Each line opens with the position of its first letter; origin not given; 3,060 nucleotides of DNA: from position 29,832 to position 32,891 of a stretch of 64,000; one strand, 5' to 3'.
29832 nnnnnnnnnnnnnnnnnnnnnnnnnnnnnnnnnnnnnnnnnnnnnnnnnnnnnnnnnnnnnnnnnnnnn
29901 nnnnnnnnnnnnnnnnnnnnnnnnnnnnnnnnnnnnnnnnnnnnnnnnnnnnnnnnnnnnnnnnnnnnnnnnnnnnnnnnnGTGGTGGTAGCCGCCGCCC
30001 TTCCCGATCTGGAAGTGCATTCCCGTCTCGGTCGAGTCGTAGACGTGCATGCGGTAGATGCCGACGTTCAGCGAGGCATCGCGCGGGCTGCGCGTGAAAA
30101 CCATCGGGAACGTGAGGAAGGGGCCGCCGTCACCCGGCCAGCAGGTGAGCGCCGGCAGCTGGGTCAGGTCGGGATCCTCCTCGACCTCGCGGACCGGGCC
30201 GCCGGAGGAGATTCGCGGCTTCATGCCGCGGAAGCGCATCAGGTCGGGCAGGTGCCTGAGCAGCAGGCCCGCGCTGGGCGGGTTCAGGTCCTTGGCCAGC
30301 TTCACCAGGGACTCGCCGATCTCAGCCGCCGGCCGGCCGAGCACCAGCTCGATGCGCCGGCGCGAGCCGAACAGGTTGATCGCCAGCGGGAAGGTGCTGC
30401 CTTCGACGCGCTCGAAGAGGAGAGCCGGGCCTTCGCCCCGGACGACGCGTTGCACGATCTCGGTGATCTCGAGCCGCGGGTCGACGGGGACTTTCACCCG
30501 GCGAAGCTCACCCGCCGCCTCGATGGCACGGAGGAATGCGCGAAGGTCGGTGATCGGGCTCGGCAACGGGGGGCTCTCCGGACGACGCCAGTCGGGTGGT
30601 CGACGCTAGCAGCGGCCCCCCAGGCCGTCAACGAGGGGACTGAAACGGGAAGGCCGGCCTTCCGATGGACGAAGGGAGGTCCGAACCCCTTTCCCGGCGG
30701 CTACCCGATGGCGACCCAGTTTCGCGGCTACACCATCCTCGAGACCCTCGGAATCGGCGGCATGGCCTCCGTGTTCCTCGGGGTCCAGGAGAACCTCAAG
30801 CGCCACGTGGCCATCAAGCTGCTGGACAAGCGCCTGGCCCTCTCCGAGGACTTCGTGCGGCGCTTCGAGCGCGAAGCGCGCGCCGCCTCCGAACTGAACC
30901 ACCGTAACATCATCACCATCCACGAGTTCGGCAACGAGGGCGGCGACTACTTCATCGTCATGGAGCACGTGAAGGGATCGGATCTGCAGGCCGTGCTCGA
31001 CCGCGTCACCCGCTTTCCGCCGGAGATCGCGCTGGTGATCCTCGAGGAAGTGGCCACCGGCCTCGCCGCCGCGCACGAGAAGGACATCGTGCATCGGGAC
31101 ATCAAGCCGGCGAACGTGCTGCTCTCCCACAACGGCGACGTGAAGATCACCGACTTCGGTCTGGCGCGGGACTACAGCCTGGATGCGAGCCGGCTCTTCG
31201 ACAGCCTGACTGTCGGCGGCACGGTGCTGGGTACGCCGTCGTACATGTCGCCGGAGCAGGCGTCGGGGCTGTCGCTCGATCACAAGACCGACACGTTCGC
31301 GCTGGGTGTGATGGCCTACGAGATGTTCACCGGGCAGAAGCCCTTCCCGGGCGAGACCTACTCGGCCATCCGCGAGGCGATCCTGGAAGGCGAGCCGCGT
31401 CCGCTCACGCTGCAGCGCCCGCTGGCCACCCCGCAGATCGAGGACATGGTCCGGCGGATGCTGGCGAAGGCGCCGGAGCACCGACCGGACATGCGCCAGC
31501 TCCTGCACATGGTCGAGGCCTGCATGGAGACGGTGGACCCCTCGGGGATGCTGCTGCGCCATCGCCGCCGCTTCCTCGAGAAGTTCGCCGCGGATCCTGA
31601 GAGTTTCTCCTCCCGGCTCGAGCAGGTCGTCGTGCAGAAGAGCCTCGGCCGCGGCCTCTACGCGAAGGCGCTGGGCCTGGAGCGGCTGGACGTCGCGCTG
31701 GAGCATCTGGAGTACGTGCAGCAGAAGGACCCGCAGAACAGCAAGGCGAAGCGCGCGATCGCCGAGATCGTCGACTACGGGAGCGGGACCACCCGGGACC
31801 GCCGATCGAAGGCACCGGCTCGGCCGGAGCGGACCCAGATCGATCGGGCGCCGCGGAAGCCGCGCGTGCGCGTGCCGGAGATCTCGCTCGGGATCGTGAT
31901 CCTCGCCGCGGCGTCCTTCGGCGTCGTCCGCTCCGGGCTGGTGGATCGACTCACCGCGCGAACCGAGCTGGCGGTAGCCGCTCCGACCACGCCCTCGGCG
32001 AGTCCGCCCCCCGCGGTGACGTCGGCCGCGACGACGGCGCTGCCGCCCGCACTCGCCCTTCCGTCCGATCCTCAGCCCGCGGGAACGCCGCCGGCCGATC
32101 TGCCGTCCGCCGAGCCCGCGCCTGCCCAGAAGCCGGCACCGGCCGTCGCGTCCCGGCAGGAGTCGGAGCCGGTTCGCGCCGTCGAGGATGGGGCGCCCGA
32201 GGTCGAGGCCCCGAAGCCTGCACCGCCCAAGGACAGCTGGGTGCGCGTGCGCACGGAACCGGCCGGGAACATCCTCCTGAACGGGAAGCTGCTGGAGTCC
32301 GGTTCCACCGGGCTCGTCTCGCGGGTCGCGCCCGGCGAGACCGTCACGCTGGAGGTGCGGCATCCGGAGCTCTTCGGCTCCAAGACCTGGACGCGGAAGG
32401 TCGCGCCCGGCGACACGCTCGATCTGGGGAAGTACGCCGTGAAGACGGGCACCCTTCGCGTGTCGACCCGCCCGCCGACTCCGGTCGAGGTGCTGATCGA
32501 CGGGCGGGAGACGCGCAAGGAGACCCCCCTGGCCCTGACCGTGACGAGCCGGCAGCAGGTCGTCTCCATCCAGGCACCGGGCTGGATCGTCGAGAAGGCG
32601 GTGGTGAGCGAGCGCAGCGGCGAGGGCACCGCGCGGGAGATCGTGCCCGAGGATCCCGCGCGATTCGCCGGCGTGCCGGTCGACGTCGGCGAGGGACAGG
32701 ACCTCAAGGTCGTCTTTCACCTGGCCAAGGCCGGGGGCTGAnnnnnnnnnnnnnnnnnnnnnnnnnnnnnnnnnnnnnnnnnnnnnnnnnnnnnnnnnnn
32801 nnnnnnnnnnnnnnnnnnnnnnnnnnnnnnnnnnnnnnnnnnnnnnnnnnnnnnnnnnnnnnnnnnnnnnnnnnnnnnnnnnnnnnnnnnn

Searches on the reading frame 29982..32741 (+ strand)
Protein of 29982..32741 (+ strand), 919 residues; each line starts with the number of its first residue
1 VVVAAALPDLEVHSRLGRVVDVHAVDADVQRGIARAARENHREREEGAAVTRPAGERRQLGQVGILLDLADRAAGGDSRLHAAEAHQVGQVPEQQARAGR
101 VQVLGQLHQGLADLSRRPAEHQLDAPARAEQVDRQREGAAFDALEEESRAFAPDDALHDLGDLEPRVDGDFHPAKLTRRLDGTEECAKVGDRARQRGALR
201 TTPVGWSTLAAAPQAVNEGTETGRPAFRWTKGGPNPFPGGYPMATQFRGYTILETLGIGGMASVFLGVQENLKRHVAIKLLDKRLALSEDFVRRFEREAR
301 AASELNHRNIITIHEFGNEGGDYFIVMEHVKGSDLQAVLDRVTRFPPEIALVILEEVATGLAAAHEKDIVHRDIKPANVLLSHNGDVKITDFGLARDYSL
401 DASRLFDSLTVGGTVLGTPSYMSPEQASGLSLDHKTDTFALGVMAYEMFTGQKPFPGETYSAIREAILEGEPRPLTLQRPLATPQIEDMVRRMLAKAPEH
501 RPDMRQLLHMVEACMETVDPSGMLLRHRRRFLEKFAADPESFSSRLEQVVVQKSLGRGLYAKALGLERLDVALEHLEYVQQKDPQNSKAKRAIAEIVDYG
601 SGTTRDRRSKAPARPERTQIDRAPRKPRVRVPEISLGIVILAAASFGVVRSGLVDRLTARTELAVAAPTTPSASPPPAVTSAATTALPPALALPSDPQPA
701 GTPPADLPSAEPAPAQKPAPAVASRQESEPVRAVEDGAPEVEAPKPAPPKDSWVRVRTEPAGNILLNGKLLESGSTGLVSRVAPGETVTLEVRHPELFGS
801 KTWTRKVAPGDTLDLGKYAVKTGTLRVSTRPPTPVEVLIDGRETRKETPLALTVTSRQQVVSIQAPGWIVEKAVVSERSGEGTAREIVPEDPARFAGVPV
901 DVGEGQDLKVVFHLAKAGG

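Call 23: search_protein_families(library=pfam, proteins=[window:29982-32741:+], max_evalue=0.00001)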
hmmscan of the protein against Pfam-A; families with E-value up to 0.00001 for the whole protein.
window:29982-32741:+ (919 aa): 2 families
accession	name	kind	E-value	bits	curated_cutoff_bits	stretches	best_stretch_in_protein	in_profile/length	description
PF00069.31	Pkinase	-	4.1e-53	180.9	31.7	1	250-510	1-260/263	Protein kinase domain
PF07714.23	PK_Tyr_Ser-Thr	-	4e-39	134.9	23.1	1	252-509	3-256/258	Protein tyrosine and serine/threonine kinase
